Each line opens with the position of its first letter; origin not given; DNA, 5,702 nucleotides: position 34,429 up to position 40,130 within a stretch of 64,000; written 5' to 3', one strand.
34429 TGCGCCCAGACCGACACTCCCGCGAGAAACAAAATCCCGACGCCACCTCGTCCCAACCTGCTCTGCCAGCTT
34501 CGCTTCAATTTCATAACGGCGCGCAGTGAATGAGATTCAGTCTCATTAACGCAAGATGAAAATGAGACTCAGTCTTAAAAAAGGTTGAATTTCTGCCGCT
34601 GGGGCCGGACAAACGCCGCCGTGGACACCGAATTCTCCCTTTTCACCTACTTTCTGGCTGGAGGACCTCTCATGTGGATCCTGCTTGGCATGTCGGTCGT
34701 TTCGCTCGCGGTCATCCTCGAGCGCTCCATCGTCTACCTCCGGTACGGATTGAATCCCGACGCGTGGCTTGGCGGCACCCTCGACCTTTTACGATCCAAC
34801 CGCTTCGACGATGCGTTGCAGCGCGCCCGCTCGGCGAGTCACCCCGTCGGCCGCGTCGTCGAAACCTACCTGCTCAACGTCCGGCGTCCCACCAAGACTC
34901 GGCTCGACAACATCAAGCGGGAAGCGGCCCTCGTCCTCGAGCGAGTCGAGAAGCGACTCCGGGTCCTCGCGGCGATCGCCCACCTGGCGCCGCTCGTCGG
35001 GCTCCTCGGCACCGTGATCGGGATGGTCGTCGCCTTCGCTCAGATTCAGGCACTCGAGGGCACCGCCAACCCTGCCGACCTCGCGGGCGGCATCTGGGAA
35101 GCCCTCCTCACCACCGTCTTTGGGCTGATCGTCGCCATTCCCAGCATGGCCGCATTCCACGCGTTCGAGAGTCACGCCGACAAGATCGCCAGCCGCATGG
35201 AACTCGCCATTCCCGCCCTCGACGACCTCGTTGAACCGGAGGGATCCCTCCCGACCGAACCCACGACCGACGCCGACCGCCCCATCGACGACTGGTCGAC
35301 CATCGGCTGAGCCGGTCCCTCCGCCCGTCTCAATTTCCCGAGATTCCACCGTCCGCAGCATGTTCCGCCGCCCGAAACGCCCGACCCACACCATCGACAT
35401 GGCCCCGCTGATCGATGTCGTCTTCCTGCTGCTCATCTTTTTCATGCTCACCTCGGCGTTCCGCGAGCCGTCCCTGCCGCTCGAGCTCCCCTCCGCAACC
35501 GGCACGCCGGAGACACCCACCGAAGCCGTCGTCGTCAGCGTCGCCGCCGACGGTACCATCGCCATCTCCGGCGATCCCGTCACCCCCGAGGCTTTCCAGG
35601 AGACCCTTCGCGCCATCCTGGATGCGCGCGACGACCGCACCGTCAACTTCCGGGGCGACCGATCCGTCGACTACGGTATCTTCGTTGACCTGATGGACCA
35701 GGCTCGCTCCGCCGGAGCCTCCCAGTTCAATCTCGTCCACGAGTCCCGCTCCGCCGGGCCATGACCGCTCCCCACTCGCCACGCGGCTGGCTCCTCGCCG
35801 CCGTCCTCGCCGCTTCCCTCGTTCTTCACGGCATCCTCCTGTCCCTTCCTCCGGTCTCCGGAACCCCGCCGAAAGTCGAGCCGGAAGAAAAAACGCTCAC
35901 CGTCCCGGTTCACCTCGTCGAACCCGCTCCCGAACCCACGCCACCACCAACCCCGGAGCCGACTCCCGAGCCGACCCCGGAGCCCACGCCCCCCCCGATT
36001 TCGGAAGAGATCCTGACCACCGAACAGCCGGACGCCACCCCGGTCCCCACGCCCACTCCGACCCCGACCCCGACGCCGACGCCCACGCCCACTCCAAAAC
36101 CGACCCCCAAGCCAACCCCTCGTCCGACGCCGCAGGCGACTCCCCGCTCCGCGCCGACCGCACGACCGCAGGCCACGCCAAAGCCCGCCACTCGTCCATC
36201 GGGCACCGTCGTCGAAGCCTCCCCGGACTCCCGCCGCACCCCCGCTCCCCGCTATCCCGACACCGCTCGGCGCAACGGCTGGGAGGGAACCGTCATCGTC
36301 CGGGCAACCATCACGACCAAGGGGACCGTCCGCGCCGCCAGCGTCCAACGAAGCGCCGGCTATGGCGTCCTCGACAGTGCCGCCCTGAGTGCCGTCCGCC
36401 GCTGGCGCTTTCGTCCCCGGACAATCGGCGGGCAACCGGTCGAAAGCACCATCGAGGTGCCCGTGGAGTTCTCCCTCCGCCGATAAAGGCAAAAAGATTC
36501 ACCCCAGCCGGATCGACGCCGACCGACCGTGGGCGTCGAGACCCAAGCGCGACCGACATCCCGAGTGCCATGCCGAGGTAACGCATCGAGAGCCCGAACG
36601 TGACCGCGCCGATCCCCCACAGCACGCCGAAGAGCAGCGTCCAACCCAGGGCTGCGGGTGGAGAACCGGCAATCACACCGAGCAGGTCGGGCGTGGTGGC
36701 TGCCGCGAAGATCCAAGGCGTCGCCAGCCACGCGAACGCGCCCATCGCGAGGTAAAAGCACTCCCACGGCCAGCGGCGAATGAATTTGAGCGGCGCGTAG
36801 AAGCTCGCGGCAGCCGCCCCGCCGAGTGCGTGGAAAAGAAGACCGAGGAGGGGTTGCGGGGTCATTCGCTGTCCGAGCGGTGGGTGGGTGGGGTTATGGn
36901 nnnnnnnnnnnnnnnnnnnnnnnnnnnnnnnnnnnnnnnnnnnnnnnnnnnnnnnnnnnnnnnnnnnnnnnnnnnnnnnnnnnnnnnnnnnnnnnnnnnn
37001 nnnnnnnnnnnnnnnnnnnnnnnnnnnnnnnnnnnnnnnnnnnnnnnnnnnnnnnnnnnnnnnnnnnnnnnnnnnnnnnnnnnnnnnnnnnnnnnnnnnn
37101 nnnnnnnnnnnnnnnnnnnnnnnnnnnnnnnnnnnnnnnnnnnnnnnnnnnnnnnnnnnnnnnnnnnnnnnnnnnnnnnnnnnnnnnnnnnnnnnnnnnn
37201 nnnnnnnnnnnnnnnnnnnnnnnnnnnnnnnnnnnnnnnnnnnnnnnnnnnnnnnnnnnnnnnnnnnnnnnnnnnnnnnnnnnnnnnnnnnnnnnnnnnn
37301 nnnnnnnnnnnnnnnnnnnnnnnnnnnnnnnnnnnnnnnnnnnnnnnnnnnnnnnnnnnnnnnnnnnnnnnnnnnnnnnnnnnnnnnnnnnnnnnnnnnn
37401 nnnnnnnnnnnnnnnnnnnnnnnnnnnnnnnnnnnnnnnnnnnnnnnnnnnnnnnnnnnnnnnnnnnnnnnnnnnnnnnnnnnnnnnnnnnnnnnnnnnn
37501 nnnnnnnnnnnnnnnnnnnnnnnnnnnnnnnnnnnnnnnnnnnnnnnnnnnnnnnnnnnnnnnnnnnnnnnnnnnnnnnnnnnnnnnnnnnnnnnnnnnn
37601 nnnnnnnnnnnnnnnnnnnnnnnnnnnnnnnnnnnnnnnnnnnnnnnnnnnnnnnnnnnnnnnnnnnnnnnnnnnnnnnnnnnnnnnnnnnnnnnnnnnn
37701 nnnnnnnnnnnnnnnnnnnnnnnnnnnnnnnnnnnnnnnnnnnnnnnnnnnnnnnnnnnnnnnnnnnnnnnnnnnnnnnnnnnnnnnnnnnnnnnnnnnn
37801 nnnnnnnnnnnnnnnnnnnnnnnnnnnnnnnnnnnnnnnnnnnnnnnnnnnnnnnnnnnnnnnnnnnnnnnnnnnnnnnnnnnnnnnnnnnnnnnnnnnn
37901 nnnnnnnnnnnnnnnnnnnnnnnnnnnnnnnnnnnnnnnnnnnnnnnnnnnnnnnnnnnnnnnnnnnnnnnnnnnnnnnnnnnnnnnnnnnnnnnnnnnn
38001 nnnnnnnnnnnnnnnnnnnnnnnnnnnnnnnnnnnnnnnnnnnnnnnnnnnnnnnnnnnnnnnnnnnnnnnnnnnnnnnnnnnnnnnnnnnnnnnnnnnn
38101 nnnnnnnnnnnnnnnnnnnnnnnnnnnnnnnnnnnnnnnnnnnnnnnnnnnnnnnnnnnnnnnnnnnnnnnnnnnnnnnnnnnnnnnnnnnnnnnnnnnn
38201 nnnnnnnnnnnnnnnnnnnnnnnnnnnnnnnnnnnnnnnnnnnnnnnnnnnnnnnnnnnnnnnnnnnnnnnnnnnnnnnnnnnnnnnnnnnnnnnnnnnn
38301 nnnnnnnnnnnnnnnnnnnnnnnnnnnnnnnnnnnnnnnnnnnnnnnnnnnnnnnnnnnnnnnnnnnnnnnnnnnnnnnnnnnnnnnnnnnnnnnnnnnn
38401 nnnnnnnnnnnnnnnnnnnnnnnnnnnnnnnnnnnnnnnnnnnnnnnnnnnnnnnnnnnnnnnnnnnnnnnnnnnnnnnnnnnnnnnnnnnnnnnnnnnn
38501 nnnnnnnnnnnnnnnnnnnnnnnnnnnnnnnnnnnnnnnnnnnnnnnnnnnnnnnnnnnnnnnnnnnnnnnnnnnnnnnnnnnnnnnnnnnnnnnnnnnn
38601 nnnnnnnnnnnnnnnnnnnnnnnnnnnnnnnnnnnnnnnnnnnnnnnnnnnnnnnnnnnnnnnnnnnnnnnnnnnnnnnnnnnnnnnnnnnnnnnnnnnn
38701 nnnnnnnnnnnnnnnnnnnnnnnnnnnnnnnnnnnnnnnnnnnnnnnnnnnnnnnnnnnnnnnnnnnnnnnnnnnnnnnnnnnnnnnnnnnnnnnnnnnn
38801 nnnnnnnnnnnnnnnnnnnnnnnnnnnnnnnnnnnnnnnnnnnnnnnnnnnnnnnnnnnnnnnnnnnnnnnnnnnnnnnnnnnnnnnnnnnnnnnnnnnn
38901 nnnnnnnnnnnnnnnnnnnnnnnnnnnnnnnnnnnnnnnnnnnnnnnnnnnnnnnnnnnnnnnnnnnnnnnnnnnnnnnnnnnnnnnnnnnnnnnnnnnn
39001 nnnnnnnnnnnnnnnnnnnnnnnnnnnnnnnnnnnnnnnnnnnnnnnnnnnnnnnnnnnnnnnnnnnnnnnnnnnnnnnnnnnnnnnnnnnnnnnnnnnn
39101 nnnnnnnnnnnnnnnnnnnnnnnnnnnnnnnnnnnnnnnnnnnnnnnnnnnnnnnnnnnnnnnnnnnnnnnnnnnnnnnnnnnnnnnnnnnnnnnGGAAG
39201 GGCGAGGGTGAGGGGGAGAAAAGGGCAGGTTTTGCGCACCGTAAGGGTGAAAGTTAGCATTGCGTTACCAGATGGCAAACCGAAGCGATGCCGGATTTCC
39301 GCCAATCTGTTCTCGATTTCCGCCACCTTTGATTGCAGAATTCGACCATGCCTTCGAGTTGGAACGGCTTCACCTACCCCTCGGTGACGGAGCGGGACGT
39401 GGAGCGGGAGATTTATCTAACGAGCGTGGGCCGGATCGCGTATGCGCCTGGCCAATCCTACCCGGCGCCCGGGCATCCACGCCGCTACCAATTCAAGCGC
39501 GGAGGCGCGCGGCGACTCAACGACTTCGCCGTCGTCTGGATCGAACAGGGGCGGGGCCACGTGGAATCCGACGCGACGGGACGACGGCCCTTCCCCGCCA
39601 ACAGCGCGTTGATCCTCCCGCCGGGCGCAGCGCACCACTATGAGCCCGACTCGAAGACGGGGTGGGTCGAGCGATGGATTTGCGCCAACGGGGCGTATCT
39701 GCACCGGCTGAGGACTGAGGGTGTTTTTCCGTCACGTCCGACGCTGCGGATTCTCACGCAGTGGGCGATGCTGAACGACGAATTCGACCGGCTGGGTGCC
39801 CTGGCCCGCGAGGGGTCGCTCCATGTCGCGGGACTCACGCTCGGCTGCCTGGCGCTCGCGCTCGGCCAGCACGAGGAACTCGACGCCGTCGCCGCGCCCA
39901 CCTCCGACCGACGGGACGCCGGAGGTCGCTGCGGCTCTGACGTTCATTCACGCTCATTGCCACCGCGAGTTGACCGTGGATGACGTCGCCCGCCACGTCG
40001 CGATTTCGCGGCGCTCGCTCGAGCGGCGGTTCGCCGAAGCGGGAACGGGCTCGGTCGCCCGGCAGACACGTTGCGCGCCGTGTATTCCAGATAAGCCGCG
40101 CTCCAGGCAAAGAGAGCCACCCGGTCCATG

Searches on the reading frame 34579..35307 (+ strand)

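Call 19: search_protein_families(library=pfam, proteins=[window:34579-35307:+], max_evalue=0.01)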
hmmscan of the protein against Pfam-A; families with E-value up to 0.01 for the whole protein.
window:34579-35307:+ (243 aa): 1 family
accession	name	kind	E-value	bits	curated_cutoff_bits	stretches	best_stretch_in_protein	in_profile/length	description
PF01618.21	MotA_ExbB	-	1.5e-28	99.5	22.9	1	104-208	22-126/127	MotA/TolQ/ExbB proton channel family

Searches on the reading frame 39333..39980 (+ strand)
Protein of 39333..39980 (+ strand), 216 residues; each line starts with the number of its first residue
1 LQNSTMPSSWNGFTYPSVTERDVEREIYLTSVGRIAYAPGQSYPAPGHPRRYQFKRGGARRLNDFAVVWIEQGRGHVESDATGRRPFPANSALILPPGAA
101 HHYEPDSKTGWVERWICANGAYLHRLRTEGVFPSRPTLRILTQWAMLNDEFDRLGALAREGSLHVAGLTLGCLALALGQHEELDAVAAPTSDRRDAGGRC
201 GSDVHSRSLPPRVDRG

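Call 19: search_protein_families(library=pfam, proteins=[window:39333-39980:+], max_evalue=0.01)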
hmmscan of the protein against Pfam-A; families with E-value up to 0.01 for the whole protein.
window:39333-39980:+ (216 aa): 1 family
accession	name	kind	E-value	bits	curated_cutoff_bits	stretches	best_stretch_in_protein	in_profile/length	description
PF02311.25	AraC_binding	-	3.6e-07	30.4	21.1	1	61-154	20-112/135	AraC-like ligand binding domain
